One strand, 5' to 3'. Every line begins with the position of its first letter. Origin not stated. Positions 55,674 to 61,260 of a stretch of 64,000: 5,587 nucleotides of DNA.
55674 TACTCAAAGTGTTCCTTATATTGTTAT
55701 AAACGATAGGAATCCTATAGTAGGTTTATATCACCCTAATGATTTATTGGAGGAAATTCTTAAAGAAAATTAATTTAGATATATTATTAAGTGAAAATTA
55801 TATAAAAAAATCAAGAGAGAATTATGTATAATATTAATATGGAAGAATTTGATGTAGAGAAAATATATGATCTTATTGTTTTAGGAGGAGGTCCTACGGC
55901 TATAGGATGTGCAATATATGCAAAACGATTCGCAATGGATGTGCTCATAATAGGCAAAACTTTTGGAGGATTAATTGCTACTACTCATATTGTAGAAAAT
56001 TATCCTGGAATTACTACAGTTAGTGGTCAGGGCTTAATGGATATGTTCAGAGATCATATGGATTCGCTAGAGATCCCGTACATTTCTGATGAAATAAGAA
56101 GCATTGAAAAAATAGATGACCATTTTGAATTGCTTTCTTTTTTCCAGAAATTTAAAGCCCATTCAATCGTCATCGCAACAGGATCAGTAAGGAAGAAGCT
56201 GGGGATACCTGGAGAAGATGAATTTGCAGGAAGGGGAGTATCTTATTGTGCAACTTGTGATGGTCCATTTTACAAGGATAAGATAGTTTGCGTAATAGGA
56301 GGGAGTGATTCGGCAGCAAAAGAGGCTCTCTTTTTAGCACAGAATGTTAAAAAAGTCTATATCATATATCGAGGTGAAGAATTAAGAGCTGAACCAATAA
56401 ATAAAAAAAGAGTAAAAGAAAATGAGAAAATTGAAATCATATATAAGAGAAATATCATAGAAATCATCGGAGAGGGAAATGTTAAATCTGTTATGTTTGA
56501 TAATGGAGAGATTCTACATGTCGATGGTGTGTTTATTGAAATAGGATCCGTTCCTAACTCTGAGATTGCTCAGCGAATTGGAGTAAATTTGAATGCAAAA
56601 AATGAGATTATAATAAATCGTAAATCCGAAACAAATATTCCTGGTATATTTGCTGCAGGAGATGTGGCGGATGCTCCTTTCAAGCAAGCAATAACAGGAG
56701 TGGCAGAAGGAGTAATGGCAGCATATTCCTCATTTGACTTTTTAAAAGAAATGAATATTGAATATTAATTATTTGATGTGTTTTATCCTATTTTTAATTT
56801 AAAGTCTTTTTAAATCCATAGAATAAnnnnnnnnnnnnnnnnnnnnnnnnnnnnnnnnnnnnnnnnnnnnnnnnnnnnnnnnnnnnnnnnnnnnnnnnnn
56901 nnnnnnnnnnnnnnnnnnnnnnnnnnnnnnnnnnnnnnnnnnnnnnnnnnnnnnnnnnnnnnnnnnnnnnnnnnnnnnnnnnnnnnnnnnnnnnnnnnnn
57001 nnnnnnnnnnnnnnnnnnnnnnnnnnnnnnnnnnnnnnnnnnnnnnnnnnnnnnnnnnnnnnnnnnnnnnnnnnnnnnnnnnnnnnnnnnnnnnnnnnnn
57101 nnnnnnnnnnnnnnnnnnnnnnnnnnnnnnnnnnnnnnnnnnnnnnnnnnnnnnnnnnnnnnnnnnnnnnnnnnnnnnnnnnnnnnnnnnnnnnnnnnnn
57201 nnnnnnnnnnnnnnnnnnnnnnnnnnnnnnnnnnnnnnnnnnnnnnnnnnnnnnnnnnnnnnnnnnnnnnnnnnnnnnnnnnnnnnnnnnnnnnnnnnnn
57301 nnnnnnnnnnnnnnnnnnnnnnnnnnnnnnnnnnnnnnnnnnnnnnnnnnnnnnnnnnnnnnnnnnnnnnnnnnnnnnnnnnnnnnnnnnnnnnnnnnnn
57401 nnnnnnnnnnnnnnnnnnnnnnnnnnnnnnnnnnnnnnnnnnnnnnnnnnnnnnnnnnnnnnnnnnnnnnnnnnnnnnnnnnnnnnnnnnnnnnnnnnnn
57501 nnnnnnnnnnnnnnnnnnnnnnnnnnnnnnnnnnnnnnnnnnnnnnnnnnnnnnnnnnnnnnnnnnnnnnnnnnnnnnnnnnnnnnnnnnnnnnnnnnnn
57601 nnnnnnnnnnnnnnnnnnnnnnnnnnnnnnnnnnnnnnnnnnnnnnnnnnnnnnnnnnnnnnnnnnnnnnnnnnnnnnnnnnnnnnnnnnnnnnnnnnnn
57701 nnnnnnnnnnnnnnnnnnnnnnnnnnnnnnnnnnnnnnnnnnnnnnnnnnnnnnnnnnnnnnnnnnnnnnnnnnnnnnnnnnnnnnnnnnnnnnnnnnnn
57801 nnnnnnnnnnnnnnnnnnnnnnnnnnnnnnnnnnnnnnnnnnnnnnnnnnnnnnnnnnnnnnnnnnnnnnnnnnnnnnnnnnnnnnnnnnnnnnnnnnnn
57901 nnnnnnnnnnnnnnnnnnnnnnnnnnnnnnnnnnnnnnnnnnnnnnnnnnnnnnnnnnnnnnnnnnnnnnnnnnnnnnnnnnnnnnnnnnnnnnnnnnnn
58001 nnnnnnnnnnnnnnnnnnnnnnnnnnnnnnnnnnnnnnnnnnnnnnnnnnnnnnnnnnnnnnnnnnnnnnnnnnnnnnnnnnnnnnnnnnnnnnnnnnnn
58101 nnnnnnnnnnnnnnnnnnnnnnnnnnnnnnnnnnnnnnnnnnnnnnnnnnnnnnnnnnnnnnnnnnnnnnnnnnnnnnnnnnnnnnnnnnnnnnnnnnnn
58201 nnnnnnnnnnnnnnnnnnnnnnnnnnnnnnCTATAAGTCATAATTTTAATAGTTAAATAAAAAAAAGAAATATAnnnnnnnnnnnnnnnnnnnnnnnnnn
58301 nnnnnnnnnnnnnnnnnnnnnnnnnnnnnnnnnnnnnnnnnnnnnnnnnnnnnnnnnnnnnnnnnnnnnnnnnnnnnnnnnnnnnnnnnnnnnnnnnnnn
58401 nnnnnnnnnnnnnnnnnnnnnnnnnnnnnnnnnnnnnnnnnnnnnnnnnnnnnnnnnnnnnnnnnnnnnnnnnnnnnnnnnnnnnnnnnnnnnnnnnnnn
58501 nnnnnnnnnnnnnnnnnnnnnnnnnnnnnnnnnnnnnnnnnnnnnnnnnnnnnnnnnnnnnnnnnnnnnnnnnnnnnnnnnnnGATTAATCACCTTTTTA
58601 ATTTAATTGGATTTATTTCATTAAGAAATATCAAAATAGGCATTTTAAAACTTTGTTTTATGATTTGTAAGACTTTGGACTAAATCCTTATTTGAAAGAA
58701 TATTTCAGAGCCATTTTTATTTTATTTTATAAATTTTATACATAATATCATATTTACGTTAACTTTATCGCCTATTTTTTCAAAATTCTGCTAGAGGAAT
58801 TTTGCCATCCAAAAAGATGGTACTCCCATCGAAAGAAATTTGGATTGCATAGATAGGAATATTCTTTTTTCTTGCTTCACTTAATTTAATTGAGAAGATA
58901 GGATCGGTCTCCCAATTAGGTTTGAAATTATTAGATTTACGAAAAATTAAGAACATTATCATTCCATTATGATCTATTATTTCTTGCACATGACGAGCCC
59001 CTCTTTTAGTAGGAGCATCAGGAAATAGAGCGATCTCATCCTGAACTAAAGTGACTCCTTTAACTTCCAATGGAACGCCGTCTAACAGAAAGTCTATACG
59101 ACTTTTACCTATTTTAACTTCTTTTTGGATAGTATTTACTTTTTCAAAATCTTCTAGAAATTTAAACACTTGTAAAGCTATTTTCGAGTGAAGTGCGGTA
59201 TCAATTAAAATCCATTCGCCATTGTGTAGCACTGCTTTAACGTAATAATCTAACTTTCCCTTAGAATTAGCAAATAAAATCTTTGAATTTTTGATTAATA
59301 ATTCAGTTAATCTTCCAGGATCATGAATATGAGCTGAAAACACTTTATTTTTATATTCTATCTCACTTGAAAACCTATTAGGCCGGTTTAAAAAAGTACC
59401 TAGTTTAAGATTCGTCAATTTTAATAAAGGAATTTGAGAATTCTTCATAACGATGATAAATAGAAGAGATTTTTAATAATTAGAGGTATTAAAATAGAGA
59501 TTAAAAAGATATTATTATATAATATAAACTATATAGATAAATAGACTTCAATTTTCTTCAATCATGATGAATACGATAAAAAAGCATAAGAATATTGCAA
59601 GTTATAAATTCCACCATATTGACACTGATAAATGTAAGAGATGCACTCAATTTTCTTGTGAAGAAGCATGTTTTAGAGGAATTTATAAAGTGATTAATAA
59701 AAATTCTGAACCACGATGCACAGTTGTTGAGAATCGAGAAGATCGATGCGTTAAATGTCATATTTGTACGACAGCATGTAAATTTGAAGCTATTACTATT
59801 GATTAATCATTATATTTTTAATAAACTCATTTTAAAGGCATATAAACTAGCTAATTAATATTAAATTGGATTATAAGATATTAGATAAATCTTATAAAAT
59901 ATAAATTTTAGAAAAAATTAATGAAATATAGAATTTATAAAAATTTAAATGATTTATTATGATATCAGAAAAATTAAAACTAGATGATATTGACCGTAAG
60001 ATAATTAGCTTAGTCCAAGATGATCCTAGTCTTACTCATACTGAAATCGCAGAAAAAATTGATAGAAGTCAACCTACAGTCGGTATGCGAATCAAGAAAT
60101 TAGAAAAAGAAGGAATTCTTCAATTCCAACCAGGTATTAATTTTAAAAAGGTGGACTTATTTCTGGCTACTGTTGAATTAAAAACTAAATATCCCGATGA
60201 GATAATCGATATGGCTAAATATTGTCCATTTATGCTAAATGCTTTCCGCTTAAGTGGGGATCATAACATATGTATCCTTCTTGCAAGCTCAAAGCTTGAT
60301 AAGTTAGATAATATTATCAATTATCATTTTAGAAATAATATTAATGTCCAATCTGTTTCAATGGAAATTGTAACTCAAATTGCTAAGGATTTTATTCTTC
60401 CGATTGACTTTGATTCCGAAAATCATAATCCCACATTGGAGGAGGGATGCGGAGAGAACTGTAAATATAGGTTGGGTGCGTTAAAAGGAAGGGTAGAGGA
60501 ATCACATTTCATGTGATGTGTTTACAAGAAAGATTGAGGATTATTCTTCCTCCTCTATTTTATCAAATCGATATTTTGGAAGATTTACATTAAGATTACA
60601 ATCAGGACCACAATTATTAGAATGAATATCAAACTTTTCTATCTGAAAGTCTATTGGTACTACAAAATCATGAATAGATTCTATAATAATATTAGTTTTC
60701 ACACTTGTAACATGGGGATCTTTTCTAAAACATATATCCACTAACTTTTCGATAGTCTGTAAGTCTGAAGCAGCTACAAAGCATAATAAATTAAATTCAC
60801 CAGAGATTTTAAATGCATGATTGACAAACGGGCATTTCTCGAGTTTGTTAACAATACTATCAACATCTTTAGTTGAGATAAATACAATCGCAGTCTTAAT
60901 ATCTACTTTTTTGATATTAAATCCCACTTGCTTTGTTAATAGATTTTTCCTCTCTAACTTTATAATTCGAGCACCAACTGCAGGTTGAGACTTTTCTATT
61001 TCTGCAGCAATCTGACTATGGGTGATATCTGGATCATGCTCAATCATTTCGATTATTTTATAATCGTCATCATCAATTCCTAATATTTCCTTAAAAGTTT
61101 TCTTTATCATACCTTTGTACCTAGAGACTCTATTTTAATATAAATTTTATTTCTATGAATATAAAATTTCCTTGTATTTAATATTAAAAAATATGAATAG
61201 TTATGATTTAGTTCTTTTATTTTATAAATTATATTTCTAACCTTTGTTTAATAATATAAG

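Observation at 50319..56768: Nine-gene thiol-disulfide super-cluster: Grx-like, FTR-like, 2x HdrB/D-like, 3x PDO, TrxR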

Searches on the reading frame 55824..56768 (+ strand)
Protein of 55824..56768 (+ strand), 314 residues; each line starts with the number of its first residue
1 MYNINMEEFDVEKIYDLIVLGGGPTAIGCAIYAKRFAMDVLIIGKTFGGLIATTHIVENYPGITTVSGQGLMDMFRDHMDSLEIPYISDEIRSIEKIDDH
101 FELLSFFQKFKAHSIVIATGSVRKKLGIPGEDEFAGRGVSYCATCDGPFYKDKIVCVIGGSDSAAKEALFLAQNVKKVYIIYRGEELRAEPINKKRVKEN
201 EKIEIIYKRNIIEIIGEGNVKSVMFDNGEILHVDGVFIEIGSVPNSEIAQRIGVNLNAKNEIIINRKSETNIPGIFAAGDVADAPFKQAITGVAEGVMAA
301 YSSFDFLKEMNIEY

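Call 3: search_protein_families(library=pfam, proteins=[window:55824-56768:+], max_evalue=0.01)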
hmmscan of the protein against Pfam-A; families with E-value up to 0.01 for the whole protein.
window:55824-56768:+ (314 aa): 6 families
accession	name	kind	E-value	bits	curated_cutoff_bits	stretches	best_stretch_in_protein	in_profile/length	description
PF07992.20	Pyr_redox_2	-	8.4e-44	150.6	26.1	1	15-296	1-291/291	Pyridine nucleotide-disulphide oxidoreductase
PF13738.12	Pyr_redox_3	-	5.5e-25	88.7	30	1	88-279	101-305/305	Pyridine nucleotide-disulphide oxidoreductase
PF00070.33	Pyr_redox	-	4.2e-11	43.6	22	1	155-225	2-79/82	Pyridine nucleotide-disulphide oxidoreductase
PF03486.20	HI0933_like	-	0.0004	20.4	50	0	16-45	2-31/244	HI0933-like protein Rossmann domain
PF12831.13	FAD_oxidored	-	0.0025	17.6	27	1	16-57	1-43/416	FAD dependent oxidoreductase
PF00890.30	FAD_binding_2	-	0.0027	17.4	20.4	0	249-288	368-405/414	FAD binding domain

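Call 4: search_protein_families(library=ncbifam, proteins=[window:55824-56768:+], max_evalue=0.01)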
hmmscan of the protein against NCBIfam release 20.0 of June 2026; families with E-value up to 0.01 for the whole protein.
window:55824-56768:+ (314 aa): 56 families (the best 25 are shown)
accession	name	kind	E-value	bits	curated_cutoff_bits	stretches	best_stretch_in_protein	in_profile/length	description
TIGR01292.1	TRX_reduct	equivalog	2.7e-93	312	343.45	1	15-306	1-299/300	thioredoxin-disulfide reductase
TIGR03143.1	AhpF_homolog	hypoth_equivalog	8.5e-71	239.2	687.65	1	12-310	2-311/555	putative alkyl hydroperoxide reductase F subunit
TIGR03140.1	AhpF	equivalog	8.9e-71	239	502.9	1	6-307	204-512/515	alkyl hydroperoxide reductase subunit F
NF007614.0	PRK10262.1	equivalog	3.7e-52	177.4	644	1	14-307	6-314/321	thioredoxin-disulfide reductase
TIGR04018.1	Bthiol_YpdA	hypoth_equivalog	1.2e-25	90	339.9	2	89-284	91-291/316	YpdA family putative bacillithiol disulfide reductase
TIGR02053.1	MerA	equivalog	2.9e-17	62.8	454.45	1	111-310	129-336/465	mercury(II) reductase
TIGR01350.1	lipoamide_DH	equivalog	1.4e-15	57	408.8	1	108-308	128-334/461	dihydrolipoyl dehydrogenase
NF009409.0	PRK12770.1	subfamily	5.3e-15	55.3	343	2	229-309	272-352/360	putative glutamate synthase subunit beta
TIGR01423.1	trypano_reduc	equivalog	5.2e-14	51.6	738.1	1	108-285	148-331/486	trypanothione-disulfide reductase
NF004776.0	PRK06116.1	equivalog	1.2e-13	50.9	480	1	108-305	128-327/450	glutathione-disulfide reductase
TIGR01424.1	gluta_reduc_2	equivalog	1e-12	47.4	606.05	1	102-294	121-312/446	glutathione-disulfide reductase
TIGR03385.1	CoA_CoA_reduc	equivalog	2.1e-12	46.5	578.8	1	115-284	107-285/439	CoA-disulfide reductase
TIGR01421.1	gluta_reduc_1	equivalog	2.2e-12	46.9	556.15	1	108-283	126-306/450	glutathione-disulfide reductase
TIGR01316.1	gltA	equivalog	2.5e-12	46.3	471.75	1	226-302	369-444/449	NADPH-dependent glutamate synthase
NF004945.0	PRK06292.2-3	equivalog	4.8e-12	45.6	494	1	108-282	126-305/457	dihydrolipoyl dehydrogenase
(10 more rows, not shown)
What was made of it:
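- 55824..56768 (+): Low-Mr thioredoxin reductase (CATC) with a variant NAD(P)H motif (GGSDSA; YRGEELR). TIGR01292, 312 bits, below the 343 cut-off (call 4).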

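Call 8: find_encoding_contigs(protein=window:55824-56768:+, flank=10000, max_places=6)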
Protein window:55824-56768:+ (314 aa): no gene with exactly this product is on record in the collection.

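Call 20: search_solved_structures(query=window:55824-56768:+, max_evalue=1e-30, show_alignments=2)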
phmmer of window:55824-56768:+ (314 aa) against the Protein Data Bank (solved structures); distinct sequences matched with E-value up to 1e-30: 48.
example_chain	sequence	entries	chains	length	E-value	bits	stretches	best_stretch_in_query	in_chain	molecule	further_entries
3f8p_A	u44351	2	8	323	9.8e-67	228.5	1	14-309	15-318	Thioredoxin reductase (TrxB-3)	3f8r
3f8d_A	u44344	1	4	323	2e-65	224.2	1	14-309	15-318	Thioredoxin reductase (TrxB-3)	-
7aaw_A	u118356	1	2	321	9.6e-62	212.1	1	9-310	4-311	Thioredoxin reductase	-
4zn0_A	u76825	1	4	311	8e-61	209.1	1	13-309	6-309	Thioredoxin reductase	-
4gcm_A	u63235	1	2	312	1.2e-57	198.7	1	14-311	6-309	Thioredoxin reductase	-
7jyp_A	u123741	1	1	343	3.6e-57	197.1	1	13-300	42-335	Thioredoxin reductase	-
5mh4_A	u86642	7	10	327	1.3e-56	195.3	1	11-310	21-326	Thioredoxin reductase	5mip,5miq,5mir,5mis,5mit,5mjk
5uwy_A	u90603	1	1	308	2.2e-53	184.7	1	14-309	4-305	Thioredoxin reductase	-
2q7v_A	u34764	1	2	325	2.2e-53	184.7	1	15-303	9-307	Thioredoxin reductase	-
5u63_A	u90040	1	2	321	4.6e-53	183.6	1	16-307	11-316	Thioredoxin reductase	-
2a87_A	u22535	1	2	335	3.1e-52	180.9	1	14-307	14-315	Thioredoxin reductase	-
9xub_A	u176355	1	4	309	4e-52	180.6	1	14-307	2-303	Thioredoxin reductase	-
31lc_A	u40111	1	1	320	5.9e-52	180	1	16-310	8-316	Thioredoxin reductase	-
6bwt_A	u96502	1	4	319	7.9e-52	179.6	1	15-308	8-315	Thioredoxin reductase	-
5uth_A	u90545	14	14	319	1.1e-51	179.1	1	12-309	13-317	Thioredoxin reductase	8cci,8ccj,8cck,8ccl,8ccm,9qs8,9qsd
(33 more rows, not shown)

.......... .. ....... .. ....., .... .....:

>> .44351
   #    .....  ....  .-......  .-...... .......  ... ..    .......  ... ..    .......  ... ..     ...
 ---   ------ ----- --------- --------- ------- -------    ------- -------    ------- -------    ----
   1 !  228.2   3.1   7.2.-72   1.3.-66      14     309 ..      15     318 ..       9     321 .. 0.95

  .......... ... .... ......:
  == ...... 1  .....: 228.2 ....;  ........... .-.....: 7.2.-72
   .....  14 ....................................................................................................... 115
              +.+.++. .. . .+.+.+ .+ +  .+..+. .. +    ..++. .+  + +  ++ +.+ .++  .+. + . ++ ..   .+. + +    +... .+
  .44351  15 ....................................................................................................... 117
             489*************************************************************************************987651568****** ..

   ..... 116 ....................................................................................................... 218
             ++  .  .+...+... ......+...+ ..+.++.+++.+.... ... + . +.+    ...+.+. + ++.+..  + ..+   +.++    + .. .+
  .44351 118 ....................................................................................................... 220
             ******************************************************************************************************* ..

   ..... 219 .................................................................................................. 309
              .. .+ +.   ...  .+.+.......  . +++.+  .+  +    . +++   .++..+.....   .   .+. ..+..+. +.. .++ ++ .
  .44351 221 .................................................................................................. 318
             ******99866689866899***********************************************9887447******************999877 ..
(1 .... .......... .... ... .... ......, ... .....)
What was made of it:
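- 55824..56768 (+): Best PDB match is S. solfataricus TrxB3 3f8p, and the alignment shows GGGDSA/HRRDTFK in the reference (call 20).
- On Low-Mr thioredoxin reductase (TIGR01292): There is a full-length alignment to SsTrxB3 (call 20). GGSDSA and YRGEELR, where SsTrxB3 has GGGDSA and HRRDTFK (call 20).
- Closest known: PDO-thioredoxin reductase system of Pyrococcus, Sulfolobus and Aeropyrum. Same: Low-Mr TrxR with CATC, and the best PDB match is SsTrxB3 (call 20).
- Checked: TrxR, 55824-56768: TIGR01292, 312 bits, with CATC (calls 4, 20).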

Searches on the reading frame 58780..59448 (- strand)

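Call 64: search_protein_families(library=pfam, proteins=[window:58780-59448:-], max_evalue=0.0001)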
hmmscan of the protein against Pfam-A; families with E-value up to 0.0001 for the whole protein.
window:58780-59448:- (222 aa): 2 families
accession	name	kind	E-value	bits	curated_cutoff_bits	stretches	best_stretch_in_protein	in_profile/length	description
PF03749.19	SfsA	-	2.8e-29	102.2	22.8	1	94-207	13-135/138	Sugar fermentation stimulation protein RE domain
PF17746.7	SfsA_N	-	1.3e-14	54.5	25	1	20-82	1-63/63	SfsA N-terminal OB domain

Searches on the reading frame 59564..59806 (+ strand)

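Call 64: search_protein_families(library=pfam, proteins=[window:59564-59806:+], max_evalue=0.0001)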
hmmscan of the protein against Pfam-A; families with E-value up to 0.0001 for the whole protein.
window:59564-59806:+ (80 aa): 3 families
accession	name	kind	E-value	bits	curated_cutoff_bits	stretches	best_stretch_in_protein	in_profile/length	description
PF00037.32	Fer4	-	2.6e-07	30.6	21.1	1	59-78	5-24/24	4Fe-4S binding domain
PF12837.12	Fer4_6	-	3.6e-07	30.3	25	0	54-77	1-24/24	4Fe-4S binding domain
PF12797.12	Fer4_2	-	7.3e-06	26.1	24.5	0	59-73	7-21/22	4Fe-4S binding domain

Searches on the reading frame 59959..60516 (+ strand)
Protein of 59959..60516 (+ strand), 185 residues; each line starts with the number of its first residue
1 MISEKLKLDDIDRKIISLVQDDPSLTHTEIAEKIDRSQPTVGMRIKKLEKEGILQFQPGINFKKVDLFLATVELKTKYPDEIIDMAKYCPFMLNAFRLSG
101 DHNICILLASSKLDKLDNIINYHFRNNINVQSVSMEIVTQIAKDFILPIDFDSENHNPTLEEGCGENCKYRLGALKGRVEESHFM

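Call 64: search_protein_families(library=pfam, proteins=[window:59959-60516:+], max_evalue=0.0001)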
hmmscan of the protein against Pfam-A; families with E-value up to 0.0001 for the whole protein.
window:59959-60516:+ (185 aa): 4 families
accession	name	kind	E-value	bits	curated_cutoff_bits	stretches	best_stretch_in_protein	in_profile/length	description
PF13412.12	HTH_24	-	3.2e-15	55.8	21.9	1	8-54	1-47/48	Winged helix-turn-helix DNA-binding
PF13404.12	HTH_AsnC-type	-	1.3e-12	47.8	27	1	8-49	1-42/42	AsnC-type helix-turn-helix domain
PF01047.28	MarR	-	5.1e-06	26.7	24.6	1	16-58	9-51/59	MarR family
PF01022.26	HTH_5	-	1.1e-05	25.6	22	1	13-54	5-45/47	Bacterial regulatory protein, arsR family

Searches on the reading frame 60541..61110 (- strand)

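Call 64: search_protein_families(library=pfam, proteins=[window:60541-61110:-], max_evalue=0.0001)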
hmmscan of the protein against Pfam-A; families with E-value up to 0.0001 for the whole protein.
window:60541-61110:- (189 aa): 3 families
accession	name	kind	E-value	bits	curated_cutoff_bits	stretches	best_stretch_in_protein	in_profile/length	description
PF01037.27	AsnC_trans_reg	-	3.7e-10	40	25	1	80-144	5-72/73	Lrp/AsnC ligand binding domain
PF13404.12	HTH_AsnC-type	-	1.8e-07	31.3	27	1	12-53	1-42/42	AsnC-type helix-turn-helix domain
PF13412.12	HTH_24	-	5.5e-07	29.5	21.9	1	16-58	5-47/48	Winged helix-turn-helix DNA-binding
